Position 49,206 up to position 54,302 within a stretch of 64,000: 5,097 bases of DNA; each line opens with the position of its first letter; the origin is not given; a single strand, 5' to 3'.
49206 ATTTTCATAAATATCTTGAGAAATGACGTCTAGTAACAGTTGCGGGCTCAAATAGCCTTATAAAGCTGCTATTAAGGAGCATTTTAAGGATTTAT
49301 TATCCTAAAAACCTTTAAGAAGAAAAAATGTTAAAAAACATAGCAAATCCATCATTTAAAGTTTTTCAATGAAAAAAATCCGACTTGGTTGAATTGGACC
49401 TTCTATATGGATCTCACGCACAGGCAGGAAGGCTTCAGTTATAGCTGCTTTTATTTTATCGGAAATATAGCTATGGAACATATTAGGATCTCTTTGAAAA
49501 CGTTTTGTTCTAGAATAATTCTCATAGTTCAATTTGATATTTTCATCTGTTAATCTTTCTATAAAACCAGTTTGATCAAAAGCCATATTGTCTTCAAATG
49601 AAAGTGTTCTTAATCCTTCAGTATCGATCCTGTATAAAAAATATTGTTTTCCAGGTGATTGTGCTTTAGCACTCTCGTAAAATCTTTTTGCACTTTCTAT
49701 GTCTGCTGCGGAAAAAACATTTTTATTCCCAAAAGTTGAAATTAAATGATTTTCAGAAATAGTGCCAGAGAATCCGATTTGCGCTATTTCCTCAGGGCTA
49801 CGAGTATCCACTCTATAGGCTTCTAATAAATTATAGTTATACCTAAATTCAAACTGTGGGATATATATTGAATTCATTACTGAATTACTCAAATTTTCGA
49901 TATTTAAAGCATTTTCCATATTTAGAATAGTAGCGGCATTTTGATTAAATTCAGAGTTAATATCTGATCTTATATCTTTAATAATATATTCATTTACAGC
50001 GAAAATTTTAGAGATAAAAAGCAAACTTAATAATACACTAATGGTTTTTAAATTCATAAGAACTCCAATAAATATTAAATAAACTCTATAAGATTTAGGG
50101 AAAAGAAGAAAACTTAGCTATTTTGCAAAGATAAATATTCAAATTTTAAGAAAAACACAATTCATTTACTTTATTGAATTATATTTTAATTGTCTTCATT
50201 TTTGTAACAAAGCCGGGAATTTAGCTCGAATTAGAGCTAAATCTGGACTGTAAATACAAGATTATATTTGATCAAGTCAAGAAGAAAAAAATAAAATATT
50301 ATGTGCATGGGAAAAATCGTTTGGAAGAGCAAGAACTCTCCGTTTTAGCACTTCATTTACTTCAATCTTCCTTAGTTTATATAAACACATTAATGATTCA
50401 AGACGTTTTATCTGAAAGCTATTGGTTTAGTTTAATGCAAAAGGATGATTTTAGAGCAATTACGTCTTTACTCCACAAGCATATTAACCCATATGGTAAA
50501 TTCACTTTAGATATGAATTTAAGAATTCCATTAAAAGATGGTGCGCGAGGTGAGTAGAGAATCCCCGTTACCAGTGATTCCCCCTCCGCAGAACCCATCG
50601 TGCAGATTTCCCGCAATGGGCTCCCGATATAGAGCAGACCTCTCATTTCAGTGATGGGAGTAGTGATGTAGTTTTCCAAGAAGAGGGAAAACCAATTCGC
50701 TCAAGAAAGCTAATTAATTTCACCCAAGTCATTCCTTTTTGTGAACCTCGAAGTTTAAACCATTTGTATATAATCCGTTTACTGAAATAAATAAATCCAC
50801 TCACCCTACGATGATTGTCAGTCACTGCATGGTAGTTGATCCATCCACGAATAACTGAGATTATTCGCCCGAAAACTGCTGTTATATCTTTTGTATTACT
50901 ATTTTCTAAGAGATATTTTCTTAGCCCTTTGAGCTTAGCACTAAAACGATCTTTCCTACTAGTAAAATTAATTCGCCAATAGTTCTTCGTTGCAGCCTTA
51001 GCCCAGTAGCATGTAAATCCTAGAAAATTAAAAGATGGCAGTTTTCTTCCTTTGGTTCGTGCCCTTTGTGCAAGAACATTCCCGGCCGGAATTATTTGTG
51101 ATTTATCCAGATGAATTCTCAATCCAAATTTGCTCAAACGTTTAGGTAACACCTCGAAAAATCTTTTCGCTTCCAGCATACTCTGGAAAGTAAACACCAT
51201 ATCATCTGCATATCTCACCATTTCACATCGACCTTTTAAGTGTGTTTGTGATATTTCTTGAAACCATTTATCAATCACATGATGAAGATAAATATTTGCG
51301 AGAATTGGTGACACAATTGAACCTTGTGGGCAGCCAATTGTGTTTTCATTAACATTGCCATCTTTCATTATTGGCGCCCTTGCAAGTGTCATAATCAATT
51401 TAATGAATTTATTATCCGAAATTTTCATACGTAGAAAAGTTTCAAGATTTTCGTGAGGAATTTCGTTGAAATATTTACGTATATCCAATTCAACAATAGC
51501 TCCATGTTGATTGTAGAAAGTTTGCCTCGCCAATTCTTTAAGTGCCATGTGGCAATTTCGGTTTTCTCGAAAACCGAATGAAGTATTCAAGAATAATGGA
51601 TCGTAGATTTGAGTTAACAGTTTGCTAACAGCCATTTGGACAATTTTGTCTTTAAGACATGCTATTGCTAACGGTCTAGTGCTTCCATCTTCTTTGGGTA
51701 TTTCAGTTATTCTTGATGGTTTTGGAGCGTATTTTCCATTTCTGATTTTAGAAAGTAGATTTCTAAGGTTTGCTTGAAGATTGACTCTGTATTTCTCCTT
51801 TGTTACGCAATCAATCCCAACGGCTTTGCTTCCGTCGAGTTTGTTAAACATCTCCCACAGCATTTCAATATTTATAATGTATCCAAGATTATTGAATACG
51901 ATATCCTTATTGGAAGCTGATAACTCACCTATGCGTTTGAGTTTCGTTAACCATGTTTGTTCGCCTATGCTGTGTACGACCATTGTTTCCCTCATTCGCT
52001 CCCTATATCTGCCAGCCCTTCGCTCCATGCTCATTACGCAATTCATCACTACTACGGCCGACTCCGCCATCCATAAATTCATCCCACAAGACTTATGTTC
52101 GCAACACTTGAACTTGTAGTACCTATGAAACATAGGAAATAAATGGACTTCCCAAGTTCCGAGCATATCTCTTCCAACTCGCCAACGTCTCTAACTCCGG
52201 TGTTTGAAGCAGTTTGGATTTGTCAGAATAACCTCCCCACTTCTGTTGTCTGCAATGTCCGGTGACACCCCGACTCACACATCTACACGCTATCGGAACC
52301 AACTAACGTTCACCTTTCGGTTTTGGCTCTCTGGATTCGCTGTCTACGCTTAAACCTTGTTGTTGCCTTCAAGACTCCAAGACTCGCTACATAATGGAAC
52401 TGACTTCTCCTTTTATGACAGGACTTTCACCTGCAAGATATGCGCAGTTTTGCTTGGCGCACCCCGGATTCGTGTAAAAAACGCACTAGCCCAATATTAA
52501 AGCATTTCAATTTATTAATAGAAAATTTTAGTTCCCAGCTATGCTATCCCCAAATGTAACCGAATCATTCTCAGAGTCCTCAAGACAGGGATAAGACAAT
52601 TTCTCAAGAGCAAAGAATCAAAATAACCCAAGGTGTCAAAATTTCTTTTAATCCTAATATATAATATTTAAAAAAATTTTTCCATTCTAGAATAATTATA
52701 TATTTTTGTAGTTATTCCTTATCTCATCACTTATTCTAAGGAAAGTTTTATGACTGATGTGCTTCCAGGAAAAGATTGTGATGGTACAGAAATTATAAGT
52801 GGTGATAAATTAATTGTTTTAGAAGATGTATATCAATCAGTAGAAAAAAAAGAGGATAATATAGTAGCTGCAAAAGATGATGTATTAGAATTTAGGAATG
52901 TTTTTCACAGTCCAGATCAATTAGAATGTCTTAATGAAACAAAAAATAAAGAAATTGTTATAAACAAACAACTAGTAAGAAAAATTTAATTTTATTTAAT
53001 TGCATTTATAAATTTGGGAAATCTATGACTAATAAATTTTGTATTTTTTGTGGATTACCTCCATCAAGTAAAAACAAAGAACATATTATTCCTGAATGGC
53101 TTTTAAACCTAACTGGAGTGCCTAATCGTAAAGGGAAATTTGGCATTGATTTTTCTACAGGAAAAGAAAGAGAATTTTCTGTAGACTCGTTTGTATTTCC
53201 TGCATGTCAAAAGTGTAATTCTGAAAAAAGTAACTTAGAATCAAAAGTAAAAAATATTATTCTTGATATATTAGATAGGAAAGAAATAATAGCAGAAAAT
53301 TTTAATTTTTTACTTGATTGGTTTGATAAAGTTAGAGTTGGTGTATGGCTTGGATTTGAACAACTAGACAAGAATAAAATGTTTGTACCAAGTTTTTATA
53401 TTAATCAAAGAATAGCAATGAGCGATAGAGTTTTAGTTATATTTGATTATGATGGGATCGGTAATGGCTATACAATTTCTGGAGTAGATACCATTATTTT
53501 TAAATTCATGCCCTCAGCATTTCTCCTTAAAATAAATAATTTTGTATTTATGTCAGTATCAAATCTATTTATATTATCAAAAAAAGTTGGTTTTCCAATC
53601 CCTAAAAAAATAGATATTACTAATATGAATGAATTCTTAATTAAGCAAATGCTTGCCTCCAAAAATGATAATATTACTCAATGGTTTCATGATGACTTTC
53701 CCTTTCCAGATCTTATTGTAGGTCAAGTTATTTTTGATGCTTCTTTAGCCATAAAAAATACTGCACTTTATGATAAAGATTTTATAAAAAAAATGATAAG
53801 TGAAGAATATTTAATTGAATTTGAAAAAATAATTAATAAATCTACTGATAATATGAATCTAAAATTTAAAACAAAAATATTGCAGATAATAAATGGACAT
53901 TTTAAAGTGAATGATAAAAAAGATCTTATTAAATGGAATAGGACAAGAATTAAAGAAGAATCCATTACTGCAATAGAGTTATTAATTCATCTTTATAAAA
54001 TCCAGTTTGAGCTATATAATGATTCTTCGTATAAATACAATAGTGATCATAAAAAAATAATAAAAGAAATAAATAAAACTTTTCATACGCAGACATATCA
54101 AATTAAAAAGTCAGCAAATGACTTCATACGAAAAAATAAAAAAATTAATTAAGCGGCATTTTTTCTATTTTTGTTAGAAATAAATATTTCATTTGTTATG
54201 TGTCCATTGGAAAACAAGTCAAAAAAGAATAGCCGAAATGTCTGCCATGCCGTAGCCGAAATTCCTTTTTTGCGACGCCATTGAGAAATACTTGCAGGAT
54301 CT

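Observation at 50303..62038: Group II intron with a 5' exon matching the antisense 3' end of a Tn3-family transposase gene; several copies in different states of decay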

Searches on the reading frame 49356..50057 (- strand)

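Call 6: search_protein_families(library=pfam, proteins=[window:49356-50057:-], max_evalue=0.01)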
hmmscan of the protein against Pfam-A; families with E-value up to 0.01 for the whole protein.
window:49356-50057:- (233 aa): 1 family
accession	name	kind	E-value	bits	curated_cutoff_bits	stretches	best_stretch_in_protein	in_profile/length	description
PF02917.20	Pertussis_S1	-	0.0043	17.3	21.3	1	80-106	6-36/239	Pertussis toxin, subunit 1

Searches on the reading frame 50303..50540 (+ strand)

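Call 6: search_protein_families(library=pfam, proteins=[window:50303-50540:+], max_evalue=0.01)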
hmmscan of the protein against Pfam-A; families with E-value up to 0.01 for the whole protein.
window:50303-50540:+ (79 aa): 1 family
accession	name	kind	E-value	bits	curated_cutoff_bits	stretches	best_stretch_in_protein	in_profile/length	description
PF01526.23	DDE_Tnp_Tn3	-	4.6e-12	45.9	24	1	4-67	325-389/389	Tn3 transposase DDE domain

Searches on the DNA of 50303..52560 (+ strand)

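Call 7: search_dna_similar(query=window:50303-52560:+, collection=plasmids, mode=near, max_rows=20)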
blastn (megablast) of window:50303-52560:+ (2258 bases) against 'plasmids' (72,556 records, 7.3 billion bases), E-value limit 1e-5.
No match.

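Call 33: search_rna_families(sources=[L003, L004, L009, L010, L014], threshold=gathering, show_alignments=0)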
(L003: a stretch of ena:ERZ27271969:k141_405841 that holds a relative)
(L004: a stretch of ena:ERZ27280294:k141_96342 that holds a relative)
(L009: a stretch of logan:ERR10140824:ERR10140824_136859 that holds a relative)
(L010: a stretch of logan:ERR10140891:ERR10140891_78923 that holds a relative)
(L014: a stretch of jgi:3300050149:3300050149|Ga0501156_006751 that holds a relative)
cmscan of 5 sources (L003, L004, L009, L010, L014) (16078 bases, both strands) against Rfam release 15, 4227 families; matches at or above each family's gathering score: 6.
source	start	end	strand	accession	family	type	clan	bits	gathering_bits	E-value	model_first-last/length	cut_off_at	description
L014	62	302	+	RF02005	group-II-D1D4-6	Intron;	CL00102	116.1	49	8.3e-33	1-225/225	no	Group II catalytic intron D1-D4-6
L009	1062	1304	+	RF02005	group-II-D1D4-6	Intron;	CL00102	103.1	49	1.1e-28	1-225/225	no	Group II catalytic intron D1-D4-6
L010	192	434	+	RF02005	group-II-D1D4-6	Intron;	CL00102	103.1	49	1.1e-28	1-225/225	no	Group II catalytic intron D1-D4-6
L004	83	321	+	RF02005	group-II-D1D4-6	Intron;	CL00102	89.5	49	2.6e-24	1-225/225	no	Group II catalytic intron D1-D4-6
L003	1186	1428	+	RF02005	group-II-D1D4-6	Intron;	CL00102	87.1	49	1.5e-23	1-225/225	no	Group II catalytic intron D1-D4-6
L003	2989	3065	+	RF00029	Intron_gpII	Intron;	-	46.6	40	1.3e-06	1-77/77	no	Group II catalytic intron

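Call 43: search_dna_similar(query=L009:960-3010:+, collection=plasmids, mode=near, max_rows=15)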
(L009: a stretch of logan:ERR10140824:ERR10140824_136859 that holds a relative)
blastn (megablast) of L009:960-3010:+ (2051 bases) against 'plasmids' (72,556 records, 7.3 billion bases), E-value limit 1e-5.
Records with a match: 2364; places in all: 2564; records where one place covers at least 80% of the query: 48.
Best place of each record, by identity: >=99% 508; 95-99% 1544; 90-95% 261; 80-90% 47; 60-80% 4.
By first word of the organism name: Escherichia 1983; Salmonella 237; Klebsiella 79; Shigella 28; Aeromonas 10; Serratia 9; Yersinia 6; Enterobacter 5; Legionella 2; Xenorhabdus 1; and 4 more.
By predicted mobility (MOB-suite, as given by PLSDB): conjugative 2037; mobilizable 223; non-mobilizable 104.
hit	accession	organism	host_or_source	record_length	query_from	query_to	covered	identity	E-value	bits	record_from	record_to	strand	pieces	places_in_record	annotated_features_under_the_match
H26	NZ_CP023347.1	Escherichia coli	Homo sapiens,Diarrheal stool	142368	9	1987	96%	99.3%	0e+0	3583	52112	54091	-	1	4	ltrA: group II intron reverse transcriptase/maturase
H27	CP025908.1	Escherichia coli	Homo sapiens,stool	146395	9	1987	96%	99.3%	0e+0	3583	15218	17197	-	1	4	none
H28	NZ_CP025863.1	Escherichia coli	Homo sapiens,stool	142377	9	1987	96%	99.3%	0e+0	3583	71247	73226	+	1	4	ltrA: group II intron reverse transcriptase/maturase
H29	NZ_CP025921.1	Escherichia coli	Homo sapiens,stool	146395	9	1987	96%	99.3%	0e+0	3583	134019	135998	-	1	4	ltrA: group II intron reverse transcriptase/maturase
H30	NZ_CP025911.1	Escherichia coli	Homo sapiens,stool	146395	9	1987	96%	99.3%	0e+0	3583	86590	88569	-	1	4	ltrA: group II intron reverse transcriptase/maturase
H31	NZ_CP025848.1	Escherichia coli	Homo sapiens,stool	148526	9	1987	96%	99.3%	0e+0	3583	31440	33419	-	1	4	ltrA: group II intron reverse transcriptase/maturase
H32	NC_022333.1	Escherichia coli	-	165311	9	1987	96%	99.3%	0e+0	3583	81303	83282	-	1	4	ltrA: group II intron reverse transcriptase/maturase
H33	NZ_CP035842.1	Escherichia coli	Homo sapiens,stool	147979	9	1987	96%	99.3%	0e+0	3583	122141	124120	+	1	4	ltrA: group II intron reverse transcriptase/maturase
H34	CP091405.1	Escherichia coli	Homo sapiens,human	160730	9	1987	96%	99.3%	0e+0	3583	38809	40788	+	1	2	ltrA: group II intron reverse transcriptase/maturase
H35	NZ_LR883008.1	Escherichia coli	-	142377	9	1987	96%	99.3%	0e+0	3583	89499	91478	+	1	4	ltrA: group II intron reverse transcriptase/maturase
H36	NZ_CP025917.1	Escherichia coli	Homo sapiens,stool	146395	9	1987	96%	99.3%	0e+0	3578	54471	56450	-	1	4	ltrA: group II intron reverse transcriptase/maturase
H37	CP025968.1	Escherichia coli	Homo sapiens,stool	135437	9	1987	96%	99.3%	0e+0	3578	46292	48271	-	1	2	none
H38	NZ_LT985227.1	Escherichia coli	-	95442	39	1987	95%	99.4%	0e+0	3539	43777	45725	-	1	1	ltrA: group II intron reverse transcriptase/maturase | Tn3-like element Tn3 family transposase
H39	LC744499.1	Escherichia coli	-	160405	39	1987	95%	99.4%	0e+0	3533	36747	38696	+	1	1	hypothetical protein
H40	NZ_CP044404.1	Escherichia coli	surface water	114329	39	1987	95%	99.4%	0e+0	3533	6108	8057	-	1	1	none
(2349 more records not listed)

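Call 47: get_annotated_region(hit=H38, flank=4000)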
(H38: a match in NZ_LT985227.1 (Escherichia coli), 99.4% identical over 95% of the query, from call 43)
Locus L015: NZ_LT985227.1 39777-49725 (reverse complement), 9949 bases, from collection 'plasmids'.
description: Escherichia coli strain 518 plasmid RCS28_pI, complete sequence
organism: Escherichia coli (NCBI taxid 562)
taxonomy: Bacteria; Pseudomonadota; Gammaproteobacteria; Enterobacterales; Enterobacteriaceae; Escherichia; Escherichia coli
host: -; source: -; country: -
typing (MOB-suite, as given by PLSDB): conjugative; replicon IncFIA,IncFIC; relaxase MOBF; mating-pair formation MPF_F
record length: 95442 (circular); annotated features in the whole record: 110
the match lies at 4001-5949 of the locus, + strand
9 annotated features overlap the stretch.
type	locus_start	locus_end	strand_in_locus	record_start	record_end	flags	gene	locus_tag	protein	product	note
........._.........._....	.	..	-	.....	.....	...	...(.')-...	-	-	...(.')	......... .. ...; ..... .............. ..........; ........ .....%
predicted_resistance_gene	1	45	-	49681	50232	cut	aac(6')-Ib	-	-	AAC(6')-Ib family aminoglycoside 6'-N-acetyltransferase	predicted by amrfinderplus; class AMINOGLYCOSIDE; identity 100.0%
CDS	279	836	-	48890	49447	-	-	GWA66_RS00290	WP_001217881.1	recombinase family protein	GO:0006310 - DNA recombination [Evidence IEA]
CDS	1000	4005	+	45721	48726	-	-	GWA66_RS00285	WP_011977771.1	Tn3-like element Tn3 family transposase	GO:0006313 - DNA transposition [Evidence IEA]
CDS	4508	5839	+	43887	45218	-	ltrA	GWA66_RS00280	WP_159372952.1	group II intron reverse transcriptase/maturase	GO:0000373 - Group II intron splicing [Evidence IEA]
CDS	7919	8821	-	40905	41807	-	ltnD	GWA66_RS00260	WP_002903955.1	L-threonate dehydrogenase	GO:0005975 - carbohydrate metabolic process [Evidence IEA]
CDS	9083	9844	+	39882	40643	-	-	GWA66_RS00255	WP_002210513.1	DeoR/GlpR family DNA-binding transcription regulator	-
CDS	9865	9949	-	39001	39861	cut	-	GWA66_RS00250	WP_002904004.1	extended-spectrum class A beta-lactamase SHV-12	-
predicted_resistance_gene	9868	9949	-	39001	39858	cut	blaSHV-12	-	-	extended-spectrum class A beta-lactamase SHV-12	predicted by amrfinderplus; class BETA-LACTAM; identity 100.0%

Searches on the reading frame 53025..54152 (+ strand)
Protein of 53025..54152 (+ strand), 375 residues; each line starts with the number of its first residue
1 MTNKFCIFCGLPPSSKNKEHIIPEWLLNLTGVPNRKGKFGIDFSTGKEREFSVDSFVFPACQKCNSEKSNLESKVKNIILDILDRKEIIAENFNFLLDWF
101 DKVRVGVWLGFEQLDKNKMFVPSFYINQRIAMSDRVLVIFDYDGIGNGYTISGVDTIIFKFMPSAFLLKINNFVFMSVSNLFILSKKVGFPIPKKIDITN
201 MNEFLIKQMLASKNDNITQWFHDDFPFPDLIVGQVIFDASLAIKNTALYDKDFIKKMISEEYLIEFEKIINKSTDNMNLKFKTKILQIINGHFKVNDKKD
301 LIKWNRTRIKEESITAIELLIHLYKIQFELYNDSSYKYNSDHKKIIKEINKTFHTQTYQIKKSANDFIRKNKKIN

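Call 6: search_protein_families(library=pfam, proteins=[window:53025-54152:+], max_evalue=0.01)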
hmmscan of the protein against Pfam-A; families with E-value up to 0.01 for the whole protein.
window:53025-54152:+ (375 aa): 0 families

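Call 94: find_encoding_contigs(protein=window:53025-54152:+, flank=4000, max_places=6)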
Protein window:53025-54152:+ (375 aa): 1 contig read that carries it; 1 place shown.
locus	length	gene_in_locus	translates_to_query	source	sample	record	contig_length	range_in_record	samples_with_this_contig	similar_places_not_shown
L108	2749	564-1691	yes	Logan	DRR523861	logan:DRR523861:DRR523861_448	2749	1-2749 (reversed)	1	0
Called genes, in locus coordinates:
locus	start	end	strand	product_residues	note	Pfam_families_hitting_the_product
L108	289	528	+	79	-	-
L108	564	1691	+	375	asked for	-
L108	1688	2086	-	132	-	-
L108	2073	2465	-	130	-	-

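Call 95: search_protein_families(library=padloc, proteins=[window:53025-54152:+], max_evalue=0.01)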
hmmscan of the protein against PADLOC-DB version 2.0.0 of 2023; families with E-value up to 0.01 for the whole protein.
window:53025-54152:+ (375 aa): 0 families
